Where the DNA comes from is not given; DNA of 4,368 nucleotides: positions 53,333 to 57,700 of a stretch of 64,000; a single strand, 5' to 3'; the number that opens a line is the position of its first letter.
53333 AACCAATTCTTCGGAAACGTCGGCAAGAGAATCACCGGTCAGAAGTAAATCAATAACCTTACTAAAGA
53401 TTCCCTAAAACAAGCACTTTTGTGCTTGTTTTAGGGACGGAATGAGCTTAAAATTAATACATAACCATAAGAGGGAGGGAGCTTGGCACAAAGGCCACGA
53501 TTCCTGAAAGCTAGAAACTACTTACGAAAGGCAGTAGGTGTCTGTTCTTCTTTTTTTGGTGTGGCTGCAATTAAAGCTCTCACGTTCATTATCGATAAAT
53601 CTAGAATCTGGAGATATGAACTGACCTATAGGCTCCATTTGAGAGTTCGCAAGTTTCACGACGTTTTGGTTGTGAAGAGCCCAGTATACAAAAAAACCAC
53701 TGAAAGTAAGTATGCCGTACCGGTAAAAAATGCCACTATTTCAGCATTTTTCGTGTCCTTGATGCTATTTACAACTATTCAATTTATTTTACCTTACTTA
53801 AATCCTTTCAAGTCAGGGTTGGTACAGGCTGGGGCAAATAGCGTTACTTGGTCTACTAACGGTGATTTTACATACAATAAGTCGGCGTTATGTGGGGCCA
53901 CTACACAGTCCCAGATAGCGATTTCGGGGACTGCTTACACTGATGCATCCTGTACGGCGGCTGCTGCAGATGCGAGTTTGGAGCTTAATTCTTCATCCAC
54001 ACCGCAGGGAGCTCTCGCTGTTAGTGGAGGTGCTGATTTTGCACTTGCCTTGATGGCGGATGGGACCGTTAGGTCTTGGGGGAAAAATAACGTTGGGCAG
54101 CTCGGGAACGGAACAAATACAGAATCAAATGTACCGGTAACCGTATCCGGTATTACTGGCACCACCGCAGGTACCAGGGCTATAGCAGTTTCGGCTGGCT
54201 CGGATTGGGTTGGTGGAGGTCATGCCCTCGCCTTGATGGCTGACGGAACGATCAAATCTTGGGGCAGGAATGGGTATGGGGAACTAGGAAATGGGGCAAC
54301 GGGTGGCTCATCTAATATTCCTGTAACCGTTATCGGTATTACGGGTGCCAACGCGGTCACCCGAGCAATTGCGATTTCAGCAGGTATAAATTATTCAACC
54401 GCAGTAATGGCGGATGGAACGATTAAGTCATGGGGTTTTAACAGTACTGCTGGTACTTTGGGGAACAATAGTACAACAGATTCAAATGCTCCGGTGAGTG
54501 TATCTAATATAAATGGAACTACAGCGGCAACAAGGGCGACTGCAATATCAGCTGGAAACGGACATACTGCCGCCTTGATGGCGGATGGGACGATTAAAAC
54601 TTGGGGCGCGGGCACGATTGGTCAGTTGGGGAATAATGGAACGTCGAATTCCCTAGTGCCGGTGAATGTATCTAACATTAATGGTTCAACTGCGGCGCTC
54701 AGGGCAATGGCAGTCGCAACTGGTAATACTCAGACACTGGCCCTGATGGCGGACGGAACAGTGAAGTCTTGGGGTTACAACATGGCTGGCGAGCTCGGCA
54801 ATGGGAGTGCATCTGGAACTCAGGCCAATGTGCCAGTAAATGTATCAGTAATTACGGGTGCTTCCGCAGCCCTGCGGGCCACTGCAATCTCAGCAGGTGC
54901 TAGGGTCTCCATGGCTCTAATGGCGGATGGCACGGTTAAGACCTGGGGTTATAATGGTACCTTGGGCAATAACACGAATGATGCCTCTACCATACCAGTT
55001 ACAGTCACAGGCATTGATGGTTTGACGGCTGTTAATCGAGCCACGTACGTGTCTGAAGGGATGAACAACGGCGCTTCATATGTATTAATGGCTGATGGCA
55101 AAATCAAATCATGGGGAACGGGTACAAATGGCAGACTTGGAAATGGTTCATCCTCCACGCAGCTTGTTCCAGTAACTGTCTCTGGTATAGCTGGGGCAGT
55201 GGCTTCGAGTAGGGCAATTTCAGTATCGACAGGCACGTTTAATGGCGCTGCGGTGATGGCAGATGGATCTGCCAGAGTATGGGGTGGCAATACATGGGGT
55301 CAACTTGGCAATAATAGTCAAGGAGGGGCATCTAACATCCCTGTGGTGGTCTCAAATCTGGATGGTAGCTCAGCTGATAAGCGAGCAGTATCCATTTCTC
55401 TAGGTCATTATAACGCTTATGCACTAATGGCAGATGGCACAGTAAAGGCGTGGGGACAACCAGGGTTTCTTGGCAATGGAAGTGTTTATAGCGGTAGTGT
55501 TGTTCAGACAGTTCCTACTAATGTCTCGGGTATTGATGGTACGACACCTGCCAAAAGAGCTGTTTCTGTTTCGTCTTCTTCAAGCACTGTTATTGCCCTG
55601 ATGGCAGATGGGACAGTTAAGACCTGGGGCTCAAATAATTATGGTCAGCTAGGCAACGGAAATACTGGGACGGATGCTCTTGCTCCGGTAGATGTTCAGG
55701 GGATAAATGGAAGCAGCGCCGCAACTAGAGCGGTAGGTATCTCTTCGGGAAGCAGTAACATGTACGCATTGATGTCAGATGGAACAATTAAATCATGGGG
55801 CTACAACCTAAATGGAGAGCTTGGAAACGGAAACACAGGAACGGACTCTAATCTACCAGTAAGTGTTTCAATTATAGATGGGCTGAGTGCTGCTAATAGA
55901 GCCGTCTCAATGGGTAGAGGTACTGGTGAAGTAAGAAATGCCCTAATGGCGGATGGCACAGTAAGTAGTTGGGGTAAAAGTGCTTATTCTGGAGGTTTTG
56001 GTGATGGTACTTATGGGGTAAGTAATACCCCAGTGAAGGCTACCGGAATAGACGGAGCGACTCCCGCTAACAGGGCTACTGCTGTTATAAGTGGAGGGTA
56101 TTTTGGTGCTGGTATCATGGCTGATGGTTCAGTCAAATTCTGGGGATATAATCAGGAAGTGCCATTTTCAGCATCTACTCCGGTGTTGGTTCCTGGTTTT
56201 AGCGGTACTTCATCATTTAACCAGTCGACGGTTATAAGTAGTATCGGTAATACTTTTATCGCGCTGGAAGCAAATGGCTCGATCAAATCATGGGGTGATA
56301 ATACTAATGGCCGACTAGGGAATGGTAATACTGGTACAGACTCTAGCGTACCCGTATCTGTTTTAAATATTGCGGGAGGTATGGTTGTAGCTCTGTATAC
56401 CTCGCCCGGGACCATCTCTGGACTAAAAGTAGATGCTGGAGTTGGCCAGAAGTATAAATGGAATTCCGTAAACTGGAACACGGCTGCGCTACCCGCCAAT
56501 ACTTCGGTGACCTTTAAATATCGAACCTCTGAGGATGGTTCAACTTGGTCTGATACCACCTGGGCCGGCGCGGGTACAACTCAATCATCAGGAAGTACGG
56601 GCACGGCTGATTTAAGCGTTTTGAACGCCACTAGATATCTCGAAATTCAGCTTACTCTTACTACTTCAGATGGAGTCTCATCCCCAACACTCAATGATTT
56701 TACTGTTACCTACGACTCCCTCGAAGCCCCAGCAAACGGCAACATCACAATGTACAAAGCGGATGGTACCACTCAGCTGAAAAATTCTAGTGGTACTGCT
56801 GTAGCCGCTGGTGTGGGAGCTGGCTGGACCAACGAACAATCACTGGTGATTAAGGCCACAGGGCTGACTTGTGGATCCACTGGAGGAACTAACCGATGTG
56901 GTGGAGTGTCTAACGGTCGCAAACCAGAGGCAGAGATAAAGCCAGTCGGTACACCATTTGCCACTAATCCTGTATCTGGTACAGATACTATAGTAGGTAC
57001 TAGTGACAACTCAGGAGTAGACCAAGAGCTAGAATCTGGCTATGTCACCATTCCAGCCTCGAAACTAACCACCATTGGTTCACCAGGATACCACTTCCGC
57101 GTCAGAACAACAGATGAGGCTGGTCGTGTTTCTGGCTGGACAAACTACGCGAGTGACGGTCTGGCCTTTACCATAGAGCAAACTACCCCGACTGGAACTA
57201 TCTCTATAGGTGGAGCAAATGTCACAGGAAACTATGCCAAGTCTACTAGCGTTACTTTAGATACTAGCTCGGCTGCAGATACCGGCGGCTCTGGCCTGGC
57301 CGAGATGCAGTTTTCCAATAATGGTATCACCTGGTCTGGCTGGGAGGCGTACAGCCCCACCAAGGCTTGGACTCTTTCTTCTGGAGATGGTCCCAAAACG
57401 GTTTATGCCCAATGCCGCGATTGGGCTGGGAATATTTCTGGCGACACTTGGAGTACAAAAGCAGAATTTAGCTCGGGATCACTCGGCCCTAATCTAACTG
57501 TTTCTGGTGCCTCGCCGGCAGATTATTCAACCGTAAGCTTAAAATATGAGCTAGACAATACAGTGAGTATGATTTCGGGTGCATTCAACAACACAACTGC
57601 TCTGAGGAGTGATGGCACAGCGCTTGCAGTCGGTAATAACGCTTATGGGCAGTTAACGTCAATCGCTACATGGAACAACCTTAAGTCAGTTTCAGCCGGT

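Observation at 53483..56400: Massive RCC1-repeat array (over 20 repeats) in a bacterial surface protein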

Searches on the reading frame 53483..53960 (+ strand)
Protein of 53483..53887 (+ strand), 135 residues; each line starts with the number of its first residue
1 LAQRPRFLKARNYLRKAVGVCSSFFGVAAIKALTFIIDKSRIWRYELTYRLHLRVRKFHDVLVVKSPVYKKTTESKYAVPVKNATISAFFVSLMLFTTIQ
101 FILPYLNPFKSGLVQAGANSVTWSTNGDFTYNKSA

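Call 9: search_protein_families(library=pfam, proteins=[window:53483-53960:+], max_evalue=0.1)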
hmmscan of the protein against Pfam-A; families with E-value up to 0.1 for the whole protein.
window:53483-53960:+ (159 aa): 1 family
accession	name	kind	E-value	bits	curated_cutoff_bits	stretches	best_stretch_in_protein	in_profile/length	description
PF03397.20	Rhabdo_matrix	-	0.093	12.8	27.7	0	53-87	94-128/168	Rhabdovirus matrix protein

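Call 33: search_protein_families(library=ncbifam, proteins=[window:53483-53960:+], max_evalue=0.1)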
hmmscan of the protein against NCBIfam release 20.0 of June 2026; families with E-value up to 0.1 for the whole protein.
window:53483-53960:+ (159 aa): 1 family
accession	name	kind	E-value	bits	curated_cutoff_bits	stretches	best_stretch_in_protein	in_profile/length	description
NF053597.1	EnfR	exception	0.017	15.3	260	1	46-92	58-104/142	transcriptional factor EnfR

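Call 64: find_homologous_proteins(query=window:53483-53887:+, max_evalue=0.001)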
Query window:53483-53887:+ (135 aa): 1 proteins with E <= 0.001 among 10 candidates.
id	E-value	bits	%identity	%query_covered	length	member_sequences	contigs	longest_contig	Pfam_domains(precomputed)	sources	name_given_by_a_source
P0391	7.3e-16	77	63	47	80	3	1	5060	-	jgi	-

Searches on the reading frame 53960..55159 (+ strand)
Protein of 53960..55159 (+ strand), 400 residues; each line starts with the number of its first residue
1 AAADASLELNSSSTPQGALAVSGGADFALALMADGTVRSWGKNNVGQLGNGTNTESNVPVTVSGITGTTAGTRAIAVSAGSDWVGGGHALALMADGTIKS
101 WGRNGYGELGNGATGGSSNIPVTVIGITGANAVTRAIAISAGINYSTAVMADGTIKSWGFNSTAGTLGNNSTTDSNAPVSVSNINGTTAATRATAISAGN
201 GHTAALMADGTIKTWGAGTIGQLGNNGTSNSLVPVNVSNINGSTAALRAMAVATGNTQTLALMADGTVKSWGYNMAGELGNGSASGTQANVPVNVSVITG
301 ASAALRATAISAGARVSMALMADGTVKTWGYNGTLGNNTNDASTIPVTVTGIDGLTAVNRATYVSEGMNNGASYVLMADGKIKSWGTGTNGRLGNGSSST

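Call 9: search_protein_families(library=pfam, proteins=[window:53960-55159:+], max_evalue=0.1)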
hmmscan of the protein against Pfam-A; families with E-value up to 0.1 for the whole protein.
window:53960-55159:+ (400 aa): 4 families
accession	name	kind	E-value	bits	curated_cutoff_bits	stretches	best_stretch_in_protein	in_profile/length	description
PF25390.1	WD40_RLD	-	1.6e-59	202.5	150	2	84-398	38-335/363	RCC1-like domain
PF00415.24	RCC1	-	8.6e-49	164.4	21.7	6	34-82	1-45/50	Regulator of chromosome condensation (RCC1) repeat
PF13540.12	RCC1_2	-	3.6e-41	138.4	22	6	20-47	3-30/30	Regulator of chromosome condensation (RCC1) repeat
PF25384.1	Alsin_RLD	-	1e-07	32.1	100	2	17-100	276-354/405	Alsin RCC1-like domain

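Call 24: search_solved_structures(query=window:53960-55159:+, max_evalue=0.001)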
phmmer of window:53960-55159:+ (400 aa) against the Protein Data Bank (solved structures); distinct sequences matched with E-value up to 0.001: 36.
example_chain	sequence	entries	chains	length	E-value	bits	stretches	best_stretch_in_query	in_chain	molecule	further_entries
3kci_A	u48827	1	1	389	6.3e-40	141.1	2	30-354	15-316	Probable E3 ubiquitin-protein ligase HERC2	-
7q40_A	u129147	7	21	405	4.6e-37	131.7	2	36-301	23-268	E3 ubiquitin-protein ligase HERC2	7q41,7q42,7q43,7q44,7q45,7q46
6xzm_A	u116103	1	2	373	2.5e-36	129.3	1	13-398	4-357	Ultraviolet-B receptor UVR8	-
4dnu_A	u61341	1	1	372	5.5e-36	128.1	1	13-398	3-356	AT5g63860/MGI19_6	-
7vgg_B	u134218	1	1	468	9e-36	127.4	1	12-346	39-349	Ultraviolet-B receptor UVR8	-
8gqe_B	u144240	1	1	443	1.3e-35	126.9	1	14-347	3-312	Ultraviolet-B receptor UVR8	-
6xzn_A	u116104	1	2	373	1.9e-35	126.3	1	13-398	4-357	Ultraviolet-B receptor UVR8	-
6xzl_A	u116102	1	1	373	2.1e-35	126.2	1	13-398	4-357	Ultraviolet-B receptor UVR8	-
4dnv_A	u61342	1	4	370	2.3e-35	126.1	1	15-398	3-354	AT5g63860/MGI19_6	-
4d9s_A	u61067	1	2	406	3.1e-35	125.7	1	12-398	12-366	UVB-resistance protein UVR8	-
4nc4_A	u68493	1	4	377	3.9e-35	125.3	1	15-398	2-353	Ultraviolet-B receptor UVR8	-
4dnw_A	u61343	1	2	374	6.4e-35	124.6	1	15-398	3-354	AT5g63860/MGI19_6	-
4naa_A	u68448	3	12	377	1.2e-34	123.7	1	15-398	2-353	Ultraviolet-B receptor UVR8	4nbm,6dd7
4l1m_A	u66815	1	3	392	4e-30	108.8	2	115-288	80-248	E3 ubiquitin-protein ligase HERC2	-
4o2w_A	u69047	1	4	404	2.4e-27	99.7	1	194-336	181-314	E3 ubiquitin-protein ligase HERC1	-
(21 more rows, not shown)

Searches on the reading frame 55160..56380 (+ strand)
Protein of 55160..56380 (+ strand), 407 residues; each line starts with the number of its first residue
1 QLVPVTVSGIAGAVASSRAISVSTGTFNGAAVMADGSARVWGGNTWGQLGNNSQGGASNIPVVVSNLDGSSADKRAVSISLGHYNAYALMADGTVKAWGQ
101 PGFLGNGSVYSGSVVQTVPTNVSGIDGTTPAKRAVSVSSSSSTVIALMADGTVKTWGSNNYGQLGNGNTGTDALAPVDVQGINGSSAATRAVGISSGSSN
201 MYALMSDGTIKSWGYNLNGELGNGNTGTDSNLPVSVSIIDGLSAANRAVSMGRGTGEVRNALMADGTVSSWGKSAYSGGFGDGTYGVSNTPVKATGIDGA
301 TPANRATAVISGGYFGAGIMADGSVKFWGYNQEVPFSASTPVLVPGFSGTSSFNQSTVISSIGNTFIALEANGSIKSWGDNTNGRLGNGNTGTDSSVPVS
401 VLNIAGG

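Call 9: search_protein_families(library=pfam, proteins=[window:55160-56380:+], max_evalue=0.1)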
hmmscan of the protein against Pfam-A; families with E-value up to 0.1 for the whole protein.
window:55160-56380:+ (407 aa): 3 families
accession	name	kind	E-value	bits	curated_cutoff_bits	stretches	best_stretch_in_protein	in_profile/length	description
PF25390.1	WD40_RLD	-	6.8e-43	147.8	150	2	16-333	30-327/363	RCC1-like domain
PF13540.12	RCC1_2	-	5.3e-32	109.2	22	5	135-163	2-30/30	Regulator of chromosome condensation (RCC1) repeat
PF00415.24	RCC1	-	1.6e-28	99.4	21.7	4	150-200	1-46/50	Regulator of chromosome condensation (RCC1) repeat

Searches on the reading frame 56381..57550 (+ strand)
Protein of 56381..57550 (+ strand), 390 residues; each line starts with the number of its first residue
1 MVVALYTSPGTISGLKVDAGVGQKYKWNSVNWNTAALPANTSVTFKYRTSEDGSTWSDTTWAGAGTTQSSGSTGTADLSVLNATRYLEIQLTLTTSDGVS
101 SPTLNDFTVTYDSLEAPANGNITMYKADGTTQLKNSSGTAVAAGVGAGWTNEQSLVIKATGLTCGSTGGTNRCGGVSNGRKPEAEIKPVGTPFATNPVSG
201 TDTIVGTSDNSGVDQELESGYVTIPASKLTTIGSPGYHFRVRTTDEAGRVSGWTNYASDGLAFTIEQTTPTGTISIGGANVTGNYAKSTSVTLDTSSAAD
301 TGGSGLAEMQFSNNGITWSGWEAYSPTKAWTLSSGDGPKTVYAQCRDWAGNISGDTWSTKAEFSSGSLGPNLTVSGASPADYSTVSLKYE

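Call 9: search_protein_families(library=pfam, proteins=[window:56381-57550:+], max_evalue=0.1)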
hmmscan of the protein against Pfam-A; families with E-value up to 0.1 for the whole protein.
window:56381-57550:+ (390 aa): 0 families

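Call 33: search_protein_families(library=ncbifam, proteins=[window:56381-57550:+], max_evalue=0.1)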
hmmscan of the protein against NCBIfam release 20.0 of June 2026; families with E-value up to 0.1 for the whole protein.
window:56381-57550:+ (390 aa): 1 family
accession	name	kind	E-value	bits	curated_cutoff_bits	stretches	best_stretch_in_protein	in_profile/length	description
NF047446.1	barrel_OmpL47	domain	0.00032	21.1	40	1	289-354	3-60/68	OmpL47-type beta-barrel domain-containing protein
